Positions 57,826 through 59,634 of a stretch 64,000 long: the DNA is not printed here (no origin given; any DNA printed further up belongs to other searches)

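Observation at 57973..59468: DUF547 fused to a TVP38/TMEM64 (DedA-superfamily) membrane domain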

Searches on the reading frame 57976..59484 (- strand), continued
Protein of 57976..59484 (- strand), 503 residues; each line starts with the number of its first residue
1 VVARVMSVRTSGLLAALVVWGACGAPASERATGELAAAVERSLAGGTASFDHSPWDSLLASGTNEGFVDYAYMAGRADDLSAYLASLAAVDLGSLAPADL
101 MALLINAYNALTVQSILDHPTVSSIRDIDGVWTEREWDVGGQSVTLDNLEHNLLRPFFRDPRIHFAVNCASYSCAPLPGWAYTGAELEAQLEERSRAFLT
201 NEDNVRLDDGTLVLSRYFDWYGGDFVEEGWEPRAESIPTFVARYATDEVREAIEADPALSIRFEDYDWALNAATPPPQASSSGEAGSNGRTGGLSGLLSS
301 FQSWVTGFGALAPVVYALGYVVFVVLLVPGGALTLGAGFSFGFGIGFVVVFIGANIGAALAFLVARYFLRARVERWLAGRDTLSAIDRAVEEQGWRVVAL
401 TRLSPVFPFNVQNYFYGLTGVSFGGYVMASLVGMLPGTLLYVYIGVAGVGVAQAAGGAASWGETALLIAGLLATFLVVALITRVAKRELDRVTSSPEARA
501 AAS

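Call 48: search_protein_families(library=ncbifam, proteins=[L056:4685-6148:+, L075:1740-3899:+, L037:5080-6573:+, L037:4304-5047:+], max_evalue=1e-10)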
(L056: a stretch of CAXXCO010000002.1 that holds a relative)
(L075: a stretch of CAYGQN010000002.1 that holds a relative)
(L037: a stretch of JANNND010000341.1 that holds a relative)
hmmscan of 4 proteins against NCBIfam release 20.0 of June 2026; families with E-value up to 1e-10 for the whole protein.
L056:4685-6148:+ (488 aa): 42 families (the best 25 are shown)
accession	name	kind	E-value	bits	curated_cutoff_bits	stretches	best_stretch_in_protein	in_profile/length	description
NF004991.0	PRK06370.1-3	subfamily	1.8e-142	475.5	620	1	5-474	35-504/509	FAD-containing oxidoreductase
TIGR01350.1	lipoamide_DH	equivalog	6.1e-115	384.5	408.8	1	6-458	2-456/461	dihydrolipoyl dehydrogenase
TIGR02053.1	MerA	equivalog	2.6e-111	372.9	454.45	1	6-450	1-447/465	mercury(II) reductase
NF004992.0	PRK06370.1-4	equivalog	3.5e-93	312.5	629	1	5-449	4-448/459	FAD-containing oxidoreductase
NF004947.0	PRK06292.2-5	equivalog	1.2e-91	308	592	1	5-466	3-468/474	dihydrolipoyl dehydrogenase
NF004943.0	PRK06292.2-1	equivalog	4.3e-84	282.9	432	1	5-452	3-451/456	dihydrolipoyl dehydrogenase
NF004776.0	PRK06116.1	equivalog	6.1e-84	282.6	480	1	3-444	2-441/450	glutathione-disulfide reductase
NF010311.1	PRK13748.1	subfamily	1.2e-83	281.8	600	1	6-450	98-542/560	mercury(II) reductase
NF004946.0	PRK06292.2-4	subfamily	2.2e-83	280.7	634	1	5-453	3-467/487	dihydrolipoyl dehydrogenase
NF003585.0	PRK05249.1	equivalog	1.7e-82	277.5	465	1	2-450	3-451/464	Si-specific NAD(P)(+) transhydrogenase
NF004990.0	PRK06370.1-1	equivalog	3.8e-78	263.2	842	1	4-449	3-448/459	FAD-containing oxidoreductase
NF005884.0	PRK07846.1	equivalog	1.3e-77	261.4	501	1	5-438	3-432/454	mycothione reductase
TIGR01424.1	gluta_reduc_2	equivalog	7.3e-72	242.3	606.05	1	4-441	1-436/446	glutathione-disulfide reductase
NF004939.0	PRK06292.1-1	equivalog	3.2e-71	240.5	435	1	1-420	1-421/476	dihydrolipoyl dehydrogenase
NF040477.1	chlor_oxi_RclA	equivalog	6.3e-71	239.3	740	1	5-447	3-431/441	reactive chlorine resistance oxidoreductase RclA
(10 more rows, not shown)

L075:1740-3899:+ (720 aa): 35 families (the best 25 are shown)
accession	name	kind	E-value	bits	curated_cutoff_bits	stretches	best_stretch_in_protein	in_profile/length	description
NF004991.0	PRK06370.1-3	subfamily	1.8e-145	485.4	620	1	226-715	23-506/509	FAD-containing oxidoreductase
TIGR01350.1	lipoamide_DH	equivalog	2.1e-109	366.3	408.8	1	239-696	3-454/461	dihydrolipoyl dehydrogenase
TIGR02053.1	MerA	equivalog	4.6e-109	365.5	454.45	1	239-697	2-454/465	mercury(II) reductase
NF004943.0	PRK06292.2-1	equivalog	7e-87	292.1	432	1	239-693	5-452/456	dihydrolipoyl dehydrogenase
NF010311.1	PRK13748.1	subfamily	1.2e-82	278.6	600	1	235-696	95-548/560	mercury(II) reductase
NF004946.0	PRK06292.2-4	subfamily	1.8e-81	274.3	634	1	239-693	5-467/487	dihydrolipoyl dehydrogenase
NF004947.0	PRK06292.2-5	equivalog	3.5e-81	273.5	592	1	239-699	5-461/474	dihydrolipoyl dehydrogenase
NF004992.0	PRK06370.1-4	equivalog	3e-79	266.6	629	1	240-687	7-446/459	FAD-containing oxidoreductase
NF003585.0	PRK05249.1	equivalog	1.4e-72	244.8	465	1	236-695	5-456/464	Si-specific NAD(P)(+) transhydrogenase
NF005883.0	PRK07845.1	equivalog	7.4e-71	239.5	479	1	239-693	4-456/466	NAD(P)H-quinone dehydrogenase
NF004776.0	PRK06116.1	equivalog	4.2e-70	237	480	1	238-687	5-444/450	glutathione-disulfide reductase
NF005884.0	PRK07846.1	equivalog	1.5e-69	234.8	501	1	239-674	5-428/454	mycothione reductase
NF004939.0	PRK06292.1-1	equivalog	1.7e-67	228.2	435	1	239-690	7-452/476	dihydrolipoyl dehydrogenase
NF004945.0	PRK06292.2-3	equivalog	8.3e-62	209.6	494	1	239-693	5-449/457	dihydrolipoyl dehydrogenase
NF004990.0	PRK06370.1-1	equivalog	2.4e-61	207.8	842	1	235-687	4-446/459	FAD-containing oxidoreductase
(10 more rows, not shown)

L037:5080-6573:+ (498 aa): 38 families (the best 25 are shown)
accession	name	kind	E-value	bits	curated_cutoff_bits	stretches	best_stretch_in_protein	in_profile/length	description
NF004991.0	PRK06370.1-3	subfamily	1.6e-223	742.9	620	1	3-498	11-508/509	FAD-containing oxidoreductase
TIGR02053.1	MerA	equivalog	1.3e-114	383.8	454.45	1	28-475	1-451/465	mercury(II) reductase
TIGR01350.1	lipoamide_DH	equivalog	2e-106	356.4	408.8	1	27-474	1-451/461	dihydrolipoyl dehydrogenase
NF004992.0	PRK06370.1-4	equivalog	1.1e-94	317.4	629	1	27-469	4-447/459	FAD-containing oxidoreductase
NF004947.0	PRK06292.2-5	equivalog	9.4e-85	285.3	592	1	27-472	3-453/474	dihydrolipoyl dehydrogenase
NF010311.1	PRK13748.1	subfamily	2.7e-82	277.4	600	1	26-479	96-550/560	mercury(II) reductase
NF005884.0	PRK07846.1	equivalog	5.2e-80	269.3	501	1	27-457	3-430/454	mycothione reductase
NF004990.0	PRK06370.1-1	equivalog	1.5e-76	258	842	1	27-469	4-447/459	FAD-containing oxidoreductase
NF004939.0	PRK06292.1-1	equivalog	3.1e-74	250.4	435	1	27-456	5-437/476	dihydrolipoyl dehydrogenase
NF040477.1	chlor_oxi_RclA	equivalog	2.4e-73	247.3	740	1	27-472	3-435/441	reactive chlorine resistance oxidoreductase RclA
NF004776.0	PRK06116.1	equivalog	5.6e-73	246.5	480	1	27-467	4-443/450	glutathione-disulfide reductase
NF004946.0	PRK06292.2-4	subfamily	9.7e-73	245.5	634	1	27-471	3-464/487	dihydrolipoyl dehydrogenase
TIGR03452.1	mycothione_red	equivalog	2.5e-72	244.2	635.65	1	27-455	2-429/452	mycothione reductase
NF004943.0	PRK06292.2-1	equivalog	3.4e-72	243.7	432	1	27-473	3-451/456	dihydrolipoyl dehydrogenase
NF041853.1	hythiocyan_redase_MerA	equivalog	2.2e-69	234.4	650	1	27-470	3-434/440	hypothiocyanous acid reductase MerA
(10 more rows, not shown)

L037:4304-5047:+ (248 aa): 0 families

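Call 53: fold_search(model_id=the predicted structure, library=pdb)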
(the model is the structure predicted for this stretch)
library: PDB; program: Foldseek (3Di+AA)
matches with E <= 10: 61; with E <= 0.001: 0
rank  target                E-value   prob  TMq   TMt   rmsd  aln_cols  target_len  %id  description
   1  6wxu_A                2.0e+00  0.05  0.10  0.06  26.5       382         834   15  CryoEM structure of mouse DUOX1-DUOXA1 complex in the dimer-of-dimer state (released 2020-09-02)
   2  1is2_A                2.0e+00  0.12  0.11  0.09  19.1       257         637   13  Crystal Structure of Peroxisomal Acyl-CoA Oxidase-II from Rat Liver (released 2002-04-10)
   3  4nqi_D                2.6e+00  0.05  0.08  0.14  34.0       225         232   13  Structure of the N-terminal I-BAR domain (1-259) of D.Discoideum IBARa (released 2014-02-05)
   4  2ch7_A                3.5e+00  0.05  0.08  0.12  45.2       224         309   12  Crystal structure of the cytoplasmic domain of a bacterial chemoreceptor from Thermotoga maritima (released 2006-04-18)
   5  6lyy_A                3.8e+00  0.07  0.11  0.13  16.6       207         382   14  Cryo-EM structure of the human MCT1/Basigin-2 complex in the presence of anti-cancer drug candidate AZD3965 in the out (released 2020-12-23)
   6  7rdr_A                3.8e+00  0.03  0.10  0.11  24.1       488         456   11  Circular tandem repeat protein with novel repeat topology and enhanced subunit contact surfaces (released 2021-09-01)
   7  5khs_A                3.8e+00  0.03  0.08  0.06  15.8       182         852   17  Crystal structures of the Burkholderia multivorans hopanoid transporter HpnN (released 2017-06-14)
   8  3p8c_B                4.0e+00  0.01  0.10  0.06  26.4       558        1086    9  Structure and Control of the Actin Regulatory WAVE Complex (released 2010-12-01)
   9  6vqq_B                4.3e+00  0.06  0.11  0.17  17.3       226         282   12  CryoEM Structure of the Plasmodium falciparum transporter PfFNT (released 2021-02-03)
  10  1t33_B                4.3e+00  0.05  0.11  0.18  19.4       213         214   14  Structural Genomics, The crystal structure of a putative transcriptional repressor (TetR/AcrR family) from Salmonella  (released 2004-08-03)
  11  8f5b_A                4.3e+00  0.03  0.10  0.04  22.7       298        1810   10  Human ABCA4 structure in complex with AMP-PNP (released 2023-11-22)
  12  8j7v_A                4.7e+00  0.10  0.14  0.22  15.7       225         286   15  Cryo-EM structure of hZnT7-Fab complex in zinc-unbound state, determined in heterogeneous conformations- one subunit i (released 2023-09-20)
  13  4u4w_A                4.7e+00  0.01  0.10  0.10  26.8       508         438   12  Structure of a nitrate/nitrite antiporter NarK in nitrate-bound occluded state (released 2015-07-15)
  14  3tds_A                5.0e+00  0.08  0.14  0.22  19.9       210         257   11  Crystal structure of HSC F194I (released 2012-03-07)
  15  8vyy_A                5.0e+00  0.06  0.12  0.21  20.9       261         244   12  The crystal structure of MarE in complex with its native substrate, beta-methyl-L-tryptophan (released 2025-04-02)
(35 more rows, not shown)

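Call 60: search_protein_families(library=ncbifam, proteins=[L056:2081-3277:-, L056:689-1849:-, L056:7151-8659:+, L064:5514-6278:-, L064:6281-7291:-, L064:7297-8421:-, L073:7014-8417:+], max_evalue=0.00001)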
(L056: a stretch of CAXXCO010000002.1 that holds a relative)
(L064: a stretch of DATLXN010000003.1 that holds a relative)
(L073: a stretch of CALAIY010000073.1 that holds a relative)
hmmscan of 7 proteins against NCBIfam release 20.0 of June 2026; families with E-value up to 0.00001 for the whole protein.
L056:2081-3277:- (399 aa): 2 families
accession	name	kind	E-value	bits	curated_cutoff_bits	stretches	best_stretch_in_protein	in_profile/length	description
NF007297.0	PRK09775.1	equivalog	7.8e-11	41.4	401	1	162-321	202-371/446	type II toxin-antitoxin system HipA family toxin YjjJ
TIGR03071.1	couple_hipA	domain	9.7e-08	32.1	27.8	1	34-117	23-100/101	HipA N-terminal domain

L056:689-1849:- (387 aa): 36 families (the best 25 are shown)
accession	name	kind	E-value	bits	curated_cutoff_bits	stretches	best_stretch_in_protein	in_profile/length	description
TIGR01883.1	PepT-like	hypoth_equivalog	1.1e-89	301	274.25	1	9-375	1-360/361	peptidase T-like protein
NF003976.0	PRK05469.1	subfamily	7.3e-34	117.3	255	1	96-381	128-408/409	tripeptide aminopeptidase PepT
NF009920.0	PRK13381.1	subfamily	7.4e-31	107.4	293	1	94-380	129-410/412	peptidase T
NF004788.0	PRK06133.1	subfamily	3.8e-30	105.1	349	1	8-373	44-408/417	glutamate carboxypeptidase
NF005710.0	PRK07522.1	subfamily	1.6e-24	86.8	412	1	7-376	7-386/391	acetylornithine deacetylase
TIGR01892.1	AcOrn-deacetyl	equivalog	2.8e-24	85.9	297.7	1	13-373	2-363/365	acetylornithine deacetylase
NF005602.0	PRK07338.1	equivalog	5.7e-23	81.1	357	1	67-371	90-392/409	hydrolase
TIGR01910.1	DapE-ArgE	subfamily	3.8e-22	79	217.6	1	15-368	5-371/373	ArgE/DapE family deacylase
NF006399.0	PRK08651.1-2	equivalog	7.2e-20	71.4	381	1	7-216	3-214/405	succinyl-diaminopimelate desuccinylase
TIGR01882.1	peptidase-T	equivalog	1.7e-19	70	285.75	1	97-380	130-408/410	peptidase T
NF005678.0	PRK07473.1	equivalog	8.7e-17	61.1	386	1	47-373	51-370/376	M20/M25/M40 family metallo-hydrolase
NF006404.0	PRK08652.1-2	equivalog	1.1e-16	60.7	348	1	15-374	8-324/332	acetylornithine deacetylase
NF006771.0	PRK09290.1-5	subfamily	2.8e-16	59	399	1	179-380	214-411/413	allantoate amidohydrolase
NF006365.0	PRK08588.1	subfamily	5.7e-16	58.8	289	1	6-378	5-380/383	succinyl-diaminopimelate desuccinylase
NF058540.1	Ncarbamyl_ErtE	equivalog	4.6e-15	55.1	520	1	162-376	198-412/418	N-carbamyl-l-glutamate amidohydrolase ErtE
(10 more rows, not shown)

L056:7151-8659:+ (503 aa): 19 families
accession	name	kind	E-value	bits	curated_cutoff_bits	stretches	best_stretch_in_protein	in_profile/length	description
NF006757.0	PRK09277.1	subfamily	1.1e-211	705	686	1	17-503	4-460/888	aconitate hydratase AcnA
TIGR01341.1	aconitase_1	equivalog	6.4e-205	682.6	945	1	32-503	2-451/876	aconitate hydratase AcnA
NF009520.0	PRK12881.1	subfamily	1.5e-198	661.5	905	1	18-503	4-461/893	aconitate hydratase AcnA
TIGR02333.1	2met_isocit_dHY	equivalog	4.2e-122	408.7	1419.85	2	28-402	8-376/858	Fe/S-dependent 2-methylisocitrate dehydratase AcnD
NF005558.0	PRK07229.1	equivalog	3.5e-60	204.3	612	1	85-492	17-317/647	aconitate hydratase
TIGR01340.1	aconitase_mito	equivalog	5.1e-48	164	825.35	1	133-407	81-335/745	aconitate hydratase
TIGR01342.1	acon_putative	hypoth_equivalog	8.5e-45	153.1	719.15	1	165-397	69-276/655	putative aconitate hydratase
NF001614.1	PRK00402.1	subfamily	3.2e-34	118.3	385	1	190-404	97-287/415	aconitase/3-isopropylmalate dehydratase large subunit family protein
NF009116.0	PRK12466.1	subfamily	5.8e-33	114.2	531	1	139-401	61-305/472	3-isopropylmalate dehydratase large subunit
TIGR02083.1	LEU2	equivalog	5.6e-31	107.9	610.65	1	214-403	109-286/419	3-isopropylmalate dehydratase large subunit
TIGR02086.1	IPMI_arch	subfamily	2.9e-30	105.3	410.15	1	173-401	78-279/411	3-isopropylmalate dehydratase/homoaconitate hydratase family large subunit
TIGR01343.1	hacA_fam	subfamily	7.9e-30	103.7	385.7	1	172-397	77-277/412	homoaconitate hydratase family protein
NF004016.0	PRK05478.1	subfamily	1.5e-28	99.6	510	1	213-401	115-303/468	3-isopropylmalate dehydratase large subunit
NF040615.1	HacA_Meth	equivalog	2.4e-23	82.5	550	1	189-401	93-288/419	homoaconitase large subunit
NF008503.0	PRK11413.1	equivalog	6e-23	80.7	641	1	222-411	145-323/753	hydratase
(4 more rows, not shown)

L064:5514-6278:- (255 aa): 1 family
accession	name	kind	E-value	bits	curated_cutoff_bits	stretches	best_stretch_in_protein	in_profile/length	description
NF052566.1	OrLpdHdlsOlsERhiz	equivalog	1.3e-22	80.5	475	1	8-237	41-271/293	ornithine lipid hydroxylase OlsE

L064:6281-7291:- (337 aa): 0 families

L064:7297-8421:- (375 aa): 0 families

L073:7014-8417:+ (468 aa): 3 families
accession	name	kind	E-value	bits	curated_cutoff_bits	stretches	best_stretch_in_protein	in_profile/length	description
NF003640.0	PRK05277.1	equivalog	6.6e-136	453.7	350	1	30-461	19-458/471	H(+)/Cl(-) exchange transporter ClcA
NF002505.0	PRK01862.1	equivalog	7.5e-48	163.6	482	1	44-459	24-441/577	ClcB-like voltage-gated chloride channel protein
NF002437.0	PRK01610.1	equivalog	1.1e-28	100.5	425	1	41-451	13-426/429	voltage-gated ClC-type chloride channel ClcB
